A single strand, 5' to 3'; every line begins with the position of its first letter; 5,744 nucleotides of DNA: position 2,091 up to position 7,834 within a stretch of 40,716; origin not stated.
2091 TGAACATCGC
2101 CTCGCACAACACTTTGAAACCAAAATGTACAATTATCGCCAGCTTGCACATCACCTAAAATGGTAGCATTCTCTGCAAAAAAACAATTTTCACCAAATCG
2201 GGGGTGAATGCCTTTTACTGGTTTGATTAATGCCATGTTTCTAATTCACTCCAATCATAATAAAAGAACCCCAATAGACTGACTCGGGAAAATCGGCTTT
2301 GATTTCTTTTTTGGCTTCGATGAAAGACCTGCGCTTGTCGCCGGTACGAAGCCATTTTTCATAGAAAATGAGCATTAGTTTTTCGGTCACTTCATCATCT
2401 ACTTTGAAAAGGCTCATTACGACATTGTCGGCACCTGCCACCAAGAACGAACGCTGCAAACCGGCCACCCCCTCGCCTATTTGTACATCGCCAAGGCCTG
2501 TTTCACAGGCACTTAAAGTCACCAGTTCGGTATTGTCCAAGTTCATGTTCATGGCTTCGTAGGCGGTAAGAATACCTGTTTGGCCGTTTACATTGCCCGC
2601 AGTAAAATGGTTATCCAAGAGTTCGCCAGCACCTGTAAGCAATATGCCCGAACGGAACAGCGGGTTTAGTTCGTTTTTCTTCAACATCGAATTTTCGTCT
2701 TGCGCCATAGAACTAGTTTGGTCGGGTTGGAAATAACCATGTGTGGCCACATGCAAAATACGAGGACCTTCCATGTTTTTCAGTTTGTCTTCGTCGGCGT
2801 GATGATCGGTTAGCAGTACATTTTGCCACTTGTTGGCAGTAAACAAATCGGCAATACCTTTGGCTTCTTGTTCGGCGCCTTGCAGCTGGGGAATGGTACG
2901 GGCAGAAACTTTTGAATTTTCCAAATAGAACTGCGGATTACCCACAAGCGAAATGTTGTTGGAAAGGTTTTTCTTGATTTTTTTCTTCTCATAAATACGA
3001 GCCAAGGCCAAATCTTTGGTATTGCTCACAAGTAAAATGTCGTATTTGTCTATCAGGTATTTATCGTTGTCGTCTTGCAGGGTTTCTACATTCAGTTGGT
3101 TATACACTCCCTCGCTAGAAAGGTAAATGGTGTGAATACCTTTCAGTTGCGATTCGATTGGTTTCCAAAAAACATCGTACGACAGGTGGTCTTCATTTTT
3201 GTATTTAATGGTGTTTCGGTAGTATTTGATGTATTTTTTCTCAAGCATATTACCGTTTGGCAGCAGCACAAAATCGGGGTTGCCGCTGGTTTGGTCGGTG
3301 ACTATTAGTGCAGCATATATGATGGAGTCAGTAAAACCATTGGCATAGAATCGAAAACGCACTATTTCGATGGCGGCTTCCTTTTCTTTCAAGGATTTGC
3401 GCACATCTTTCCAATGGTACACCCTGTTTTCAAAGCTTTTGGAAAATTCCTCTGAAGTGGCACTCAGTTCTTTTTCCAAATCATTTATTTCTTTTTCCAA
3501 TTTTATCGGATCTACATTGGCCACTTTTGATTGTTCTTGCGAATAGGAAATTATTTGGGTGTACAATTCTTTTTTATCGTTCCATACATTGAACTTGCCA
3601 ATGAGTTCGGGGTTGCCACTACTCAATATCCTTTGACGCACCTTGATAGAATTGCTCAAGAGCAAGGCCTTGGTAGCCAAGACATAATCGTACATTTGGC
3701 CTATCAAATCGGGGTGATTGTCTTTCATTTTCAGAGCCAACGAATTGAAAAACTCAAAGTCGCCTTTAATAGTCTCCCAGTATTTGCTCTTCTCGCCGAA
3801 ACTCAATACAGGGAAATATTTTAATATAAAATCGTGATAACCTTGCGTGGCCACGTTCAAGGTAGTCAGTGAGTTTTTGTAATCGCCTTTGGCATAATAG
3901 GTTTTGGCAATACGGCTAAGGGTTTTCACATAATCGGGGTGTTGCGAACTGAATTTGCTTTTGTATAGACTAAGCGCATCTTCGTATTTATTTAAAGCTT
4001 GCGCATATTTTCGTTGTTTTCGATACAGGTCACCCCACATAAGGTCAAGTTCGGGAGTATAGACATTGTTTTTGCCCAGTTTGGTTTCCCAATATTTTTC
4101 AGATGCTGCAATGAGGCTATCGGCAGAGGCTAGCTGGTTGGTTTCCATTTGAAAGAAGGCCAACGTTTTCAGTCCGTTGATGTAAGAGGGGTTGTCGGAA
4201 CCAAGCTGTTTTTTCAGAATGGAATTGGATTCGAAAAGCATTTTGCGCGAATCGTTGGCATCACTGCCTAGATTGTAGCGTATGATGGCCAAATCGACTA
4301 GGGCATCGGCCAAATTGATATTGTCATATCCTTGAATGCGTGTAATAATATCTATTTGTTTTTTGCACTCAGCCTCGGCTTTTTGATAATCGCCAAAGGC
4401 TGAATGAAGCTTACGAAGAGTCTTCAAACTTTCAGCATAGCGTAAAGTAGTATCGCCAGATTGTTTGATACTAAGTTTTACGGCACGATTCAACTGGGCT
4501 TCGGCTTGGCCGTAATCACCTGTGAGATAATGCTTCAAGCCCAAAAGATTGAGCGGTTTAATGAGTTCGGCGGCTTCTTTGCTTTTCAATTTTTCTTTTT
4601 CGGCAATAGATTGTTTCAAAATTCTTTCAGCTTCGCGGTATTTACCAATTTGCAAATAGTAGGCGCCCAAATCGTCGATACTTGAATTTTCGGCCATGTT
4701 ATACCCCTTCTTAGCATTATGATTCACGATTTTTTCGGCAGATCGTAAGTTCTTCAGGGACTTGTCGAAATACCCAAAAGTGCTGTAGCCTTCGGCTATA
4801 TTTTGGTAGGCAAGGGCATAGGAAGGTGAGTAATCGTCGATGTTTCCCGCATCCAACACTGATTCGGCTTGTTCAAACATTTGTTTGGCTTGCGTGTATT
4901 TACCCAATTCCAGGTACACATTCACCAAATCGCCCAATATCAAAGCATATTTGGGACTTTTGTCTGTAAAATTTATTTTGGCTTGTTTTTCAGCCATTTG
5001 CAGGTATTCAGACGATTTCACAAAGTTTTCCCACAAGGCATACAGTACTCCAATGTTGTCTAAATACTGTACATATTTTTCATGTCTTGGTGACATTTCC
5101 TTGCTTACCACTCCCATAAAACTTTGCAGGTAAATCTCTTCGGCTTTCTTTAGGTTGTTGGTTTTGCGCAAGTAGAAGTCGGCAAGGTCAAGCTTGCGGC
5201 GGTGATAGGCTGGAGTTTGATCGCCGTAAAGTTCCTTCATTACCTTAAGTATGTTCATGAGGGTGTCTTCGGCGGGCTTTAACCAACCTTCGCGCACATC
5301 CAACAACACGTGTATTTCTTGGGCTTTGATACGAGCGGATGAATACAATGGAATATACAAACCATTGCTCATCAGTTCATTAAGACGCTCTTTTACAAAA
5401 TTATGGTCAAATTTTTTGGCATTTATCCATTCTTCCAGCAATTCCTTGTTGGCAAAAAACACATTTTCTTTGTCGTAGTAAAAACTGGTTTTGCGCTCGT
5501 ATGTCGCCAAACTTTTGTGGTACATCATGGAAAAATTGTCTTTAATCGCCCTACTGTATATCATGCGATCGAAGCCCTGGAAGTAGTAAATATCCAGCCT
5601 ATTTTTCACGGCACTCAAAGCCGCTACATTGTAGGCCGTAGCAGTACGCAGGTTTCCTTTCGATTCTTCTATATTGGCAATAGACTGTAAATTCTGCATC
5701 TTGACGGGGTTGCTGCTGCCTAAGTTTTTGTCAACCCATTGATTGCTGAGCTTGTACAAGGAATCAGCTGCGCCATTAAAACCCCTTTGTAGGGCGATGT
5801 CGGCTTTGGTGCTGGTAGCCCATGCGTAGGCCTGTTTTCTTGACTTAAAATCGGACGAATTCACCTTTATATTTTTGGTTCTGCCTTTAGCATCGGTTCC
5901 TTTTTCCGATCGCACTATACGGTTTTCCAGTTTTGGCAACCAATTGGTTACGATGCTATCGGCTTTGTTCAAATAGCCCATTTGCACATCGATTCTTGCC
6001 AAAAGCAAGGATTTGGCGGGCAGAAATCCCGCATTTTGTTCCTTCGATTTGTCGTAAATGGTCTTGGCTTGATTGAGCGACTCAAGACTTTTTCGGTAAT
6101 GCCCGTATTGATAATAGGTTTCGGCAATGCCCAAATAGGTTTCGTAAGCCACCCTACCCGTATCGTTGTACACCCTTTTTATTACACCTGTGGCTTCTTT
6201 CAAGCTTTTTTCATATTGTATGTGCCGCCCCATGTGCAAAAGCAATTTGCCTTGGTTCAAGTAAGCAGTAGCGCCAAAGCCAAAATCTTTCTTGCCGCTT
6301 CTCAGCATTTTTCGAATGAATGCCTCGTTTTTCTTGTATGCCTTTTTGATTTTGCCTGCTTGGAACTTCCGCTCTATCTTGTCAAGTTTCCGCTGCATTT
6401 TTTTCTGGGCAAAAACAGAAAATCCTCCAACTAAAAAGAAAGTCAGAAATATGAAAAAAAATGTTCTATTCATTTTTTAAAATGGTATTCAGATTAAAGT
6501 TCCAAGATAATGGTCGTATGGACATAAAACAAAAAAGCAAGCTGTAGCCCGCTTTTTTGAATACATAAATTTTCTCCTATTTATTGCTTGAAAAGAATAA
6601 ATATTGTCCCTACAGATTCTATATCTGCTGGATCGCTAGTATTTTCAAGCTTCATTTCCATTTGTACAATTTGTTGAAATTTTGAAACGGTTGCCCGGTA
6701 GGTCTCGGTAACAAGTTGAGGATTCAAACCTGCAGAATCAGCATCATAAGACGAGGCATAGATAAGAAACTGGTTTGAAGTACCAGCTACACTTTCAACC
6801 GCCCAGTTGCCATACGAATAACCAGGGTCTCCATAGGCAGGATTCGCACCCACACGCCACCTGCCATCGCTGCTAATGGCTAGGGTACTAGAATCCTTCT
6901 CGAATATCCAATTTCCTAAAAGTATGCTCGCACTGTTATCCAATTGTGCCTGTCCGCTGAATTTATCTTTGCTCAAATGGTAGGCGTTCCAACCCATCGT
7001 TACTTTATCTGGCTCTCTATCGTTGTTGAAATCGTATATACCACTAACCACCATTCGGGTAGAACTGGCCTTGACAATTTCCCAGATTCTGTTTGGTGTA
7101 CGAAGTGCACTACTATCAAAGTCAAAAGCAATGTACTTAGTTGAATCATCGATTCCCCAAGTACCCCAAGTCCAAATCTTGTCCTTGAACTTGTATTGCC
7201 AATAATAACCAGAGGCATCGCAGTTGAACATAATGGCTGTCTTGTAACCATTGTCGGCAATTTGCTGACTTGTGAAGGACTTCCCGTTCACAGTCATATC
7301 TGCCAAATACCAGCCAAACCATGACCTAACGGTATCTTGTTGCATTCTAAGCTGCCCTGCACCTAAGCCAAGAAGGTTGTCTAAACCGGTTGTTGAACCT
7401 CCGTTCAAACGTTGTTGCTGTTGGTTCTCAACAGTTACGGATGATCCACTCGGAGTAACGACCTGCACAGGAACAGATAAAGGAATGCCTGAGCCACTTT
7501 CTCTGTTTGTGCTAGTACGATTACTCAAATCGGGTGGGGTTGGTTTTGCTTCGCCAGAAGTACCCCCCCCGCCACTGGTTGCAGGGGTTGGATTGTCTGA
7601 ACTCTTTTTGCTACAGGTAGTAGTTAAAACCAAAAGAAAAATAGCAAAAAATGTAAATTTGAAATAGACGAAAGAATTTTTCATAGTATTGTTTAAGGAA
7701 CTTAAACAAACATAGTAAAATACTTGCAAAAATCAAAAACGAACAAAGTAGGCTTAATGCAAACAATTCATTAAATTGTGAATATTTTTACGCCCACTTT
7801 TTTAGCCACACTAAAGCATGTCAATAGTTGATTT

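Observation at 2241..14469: Divergent, mirror-like envelope locus: two signal-peptide-bearing TPR-CHAT paralogs bracket a TonB-dependent barrel, two lipocalin-like lipoproteins and a small anchored protein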

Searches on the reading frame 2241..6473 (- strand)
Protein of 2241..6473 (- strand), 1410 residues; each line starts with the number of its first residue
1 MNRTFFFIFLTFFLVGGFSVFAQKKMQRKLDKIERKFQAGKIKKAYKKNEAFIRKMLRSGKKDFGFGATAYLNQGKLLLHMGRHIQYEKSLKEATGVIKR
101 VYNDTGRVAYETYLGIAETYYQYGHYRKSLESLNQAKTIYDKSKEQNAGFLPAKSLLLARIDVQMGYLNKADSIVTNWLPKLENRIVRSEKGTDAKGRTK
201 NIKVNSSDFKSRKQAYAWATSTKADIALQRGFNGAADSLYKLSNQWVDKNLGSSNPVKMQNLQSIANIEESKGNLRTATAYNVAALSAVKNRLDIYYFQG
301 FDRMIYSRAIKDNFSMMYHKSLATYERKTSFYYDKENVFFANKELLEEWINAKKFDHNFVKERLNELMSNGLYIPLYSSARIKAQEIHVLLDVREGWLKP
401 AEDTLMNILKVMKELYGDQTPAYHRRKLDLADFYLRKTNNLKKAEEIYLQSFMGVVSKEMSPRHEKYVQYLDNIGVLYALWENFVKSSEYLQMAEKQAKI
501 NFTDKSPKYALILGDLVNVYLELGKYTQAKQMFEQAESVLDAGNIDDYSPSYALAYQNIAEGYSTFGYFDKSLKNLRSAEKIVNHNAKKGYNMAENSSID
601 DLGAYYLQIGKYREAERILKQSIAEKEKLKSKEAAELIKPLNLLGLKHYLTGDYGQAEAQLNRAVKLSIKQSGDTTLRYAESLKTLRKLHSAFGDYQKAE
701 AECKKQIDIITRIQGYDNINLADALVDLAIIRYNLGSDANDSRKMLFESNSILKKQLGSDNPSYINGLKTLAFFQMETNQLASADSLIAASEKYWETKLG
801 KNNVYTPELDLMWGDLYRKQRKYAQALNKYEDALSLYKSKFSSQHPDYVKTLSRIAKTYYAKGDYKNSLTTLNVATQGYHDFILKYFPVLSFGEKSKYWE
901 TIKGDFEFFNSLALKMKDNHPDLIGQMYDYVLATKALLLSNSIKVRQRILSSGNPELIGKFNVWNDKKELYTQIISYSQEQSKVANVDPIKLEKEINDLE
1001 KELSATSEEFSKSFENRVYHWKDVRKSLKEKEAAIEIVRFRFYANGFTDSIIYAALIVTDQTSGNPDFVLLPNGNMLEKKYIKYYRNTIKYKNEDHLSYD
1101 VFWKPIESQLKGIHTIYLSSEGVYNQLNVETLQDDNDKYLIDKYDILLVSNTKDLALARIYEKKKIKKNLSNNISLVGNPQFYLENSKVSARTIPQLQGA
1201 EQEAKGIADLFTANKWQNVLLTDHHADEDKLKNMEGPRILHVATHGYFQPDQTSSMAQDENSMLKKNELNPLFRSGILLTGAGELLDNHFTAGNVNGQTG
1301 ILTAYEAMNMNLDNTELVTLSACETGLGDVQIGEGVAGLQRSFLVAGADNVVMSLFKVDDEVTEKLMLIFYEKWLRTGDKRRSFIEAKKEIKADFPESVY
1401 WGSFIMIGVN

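Call 4: search_protein_families(library=pfam, proteins=[window:2241-6473:-], max_evalue=0.01)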
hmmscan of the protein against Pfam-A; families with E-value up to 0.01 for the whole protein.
window:2241-6473:- (1410 aa): 12 families
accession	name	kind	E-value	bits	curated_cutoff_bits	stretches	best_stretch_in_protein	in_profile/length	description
PF12770.12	CHAT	-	1.3e-53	182.7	24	1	1099-1408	8-288/289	CHAT domain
PF13424.12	TPR_12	-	2.3e-43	146.7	30.1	7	812-877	8-73/77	Tetratricopeptide repeat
PF14559.12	TPR_19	-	6.8e-14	52.4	25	0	820-876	4-52/68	Tetratricopeptide repeat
PF24885.1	TPR_NPHP3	-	2.6e-12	47.1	100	0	656-731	117-192/239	Nephrocystin-3 TPR domain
PF07719.23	TPR_2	-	1.2e-11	44.2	27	1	813-838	7-32/34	Tetratricopeptide repeat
PF13374.12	TPR_10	-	1.4e-11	44.4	27.5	0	815-847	10-42/42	Tetratricopeptide repeat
PF00515.34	TPR_1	-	3.1e-08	33.5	27.8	0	814-837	8-31/34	Tetratricopeptide repeat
PF17874.7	TPR_MalT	-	7.1e-08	32.5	45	0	607-751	51-189/336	MalT-like TPR region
PF13176.12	TPR_7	-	7.3e-08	32.3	27.9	0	814-839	6-31/36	Tetratricopeptide repeat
PF13432.12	TPR_16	-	9.5e-08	32.8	32.7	1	811-875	1-57/65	Tetratricopeptide repeat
PF13428.12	TPR_14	-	6e-07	30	23.5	0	807-838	1-32/44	Tetratricopeptide repeat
PF13181.12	TPR_8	-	5.7e-06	26.5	25.7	0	516-536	7-27/34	Tetratricopeptide repeat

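Call 5: search_protein_families(library=ncbifam, proteins=[window:2241-6473:-], max_evalue=0.01)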
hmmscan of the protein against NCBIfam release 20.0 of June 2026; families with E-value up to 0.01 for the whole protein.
window:2241-6473:- (1410 aa): 2 families
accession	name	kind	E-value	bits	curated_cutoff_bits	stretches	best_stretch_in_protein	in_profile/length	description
NF040586.1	FxSxx_TPR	equivalog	9.9e-32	110.3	300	2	599-869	474-743/830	FxSxx-COOH system tetratricopeptide repeat protein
NF041717.1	HaaA_phane_TPR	equivalog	5.4e-07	28.1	1125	2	589-758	545-826/882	cyclophane-containing RiPP biosynthesis TPR protein HaaT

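Call 78: search_protein_families(library=padloc, proteins=[window:2241-6473:-], max_evalue=0.001)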
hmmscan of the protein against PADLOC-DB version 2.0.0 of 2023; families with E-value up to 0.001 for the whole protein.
window:2241-6473:- (1410 aa): 0 families

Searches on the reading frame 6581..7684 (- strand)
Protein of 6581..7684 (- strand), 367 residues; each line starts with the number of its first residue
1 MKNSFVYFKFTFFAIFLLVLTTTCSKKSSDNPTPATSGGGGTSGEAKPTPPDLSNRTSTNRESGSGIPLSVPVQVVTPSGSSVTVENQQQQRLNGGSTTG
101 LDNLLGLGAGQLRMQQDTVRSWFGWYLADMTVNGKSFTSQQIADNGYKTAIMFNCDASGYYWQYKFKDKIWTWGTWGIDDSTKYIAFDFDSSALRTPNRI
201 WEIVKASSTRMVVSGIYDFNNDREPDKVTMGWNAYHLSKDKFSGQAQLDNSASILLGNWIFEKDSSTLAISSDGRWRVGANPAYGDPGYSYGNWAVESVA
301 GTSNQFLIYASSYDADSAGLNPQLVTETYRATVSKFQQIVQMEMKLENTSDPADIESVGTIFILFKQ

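Call 4: search_protein_families(library=pfam, proteins=[window:6581-7684:-], max_evalue=0.01)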
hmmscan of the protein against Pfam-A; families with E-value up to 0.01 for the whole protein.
window:6581-7684:- (367 aa): 0 families

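Call 5: search_protein_families(library=ncbifam, proteins=[window:6581-7684:-], max_evalue=0.01)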
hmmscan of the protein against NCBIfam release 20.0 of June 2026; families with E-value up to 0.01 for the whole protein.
window:6581-7684:- (367 aa): 0 families

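Call 24: search_protein_families(library=pfam, proteins=[window:6581-7684:-], max_evalue=5)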
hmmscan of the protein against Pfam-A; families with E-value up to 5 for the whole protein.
window:6581-7684:- (367 aa): 0 families

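Call 53: find_homologous_proteins(query=window:6581-7684:-, max_evalue=0.001)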
Query window:6581-7684:- (367 aa): 1 proteins with E <= 0.001 among 3878 candidates.
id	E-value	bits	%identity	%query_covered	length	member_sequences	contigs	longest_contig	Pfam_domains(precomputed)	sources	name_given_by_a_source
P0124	3.3e-246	834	100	100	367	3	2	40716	-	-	-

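Call 78: search_protein_families(library=padloc, proteins=[window:6581-7684:-], max_evalue=0.001)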
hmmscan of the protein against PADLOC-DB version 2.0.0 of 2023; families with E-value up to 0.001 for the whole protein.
window:6581-7684:- (367 aa): 0 families
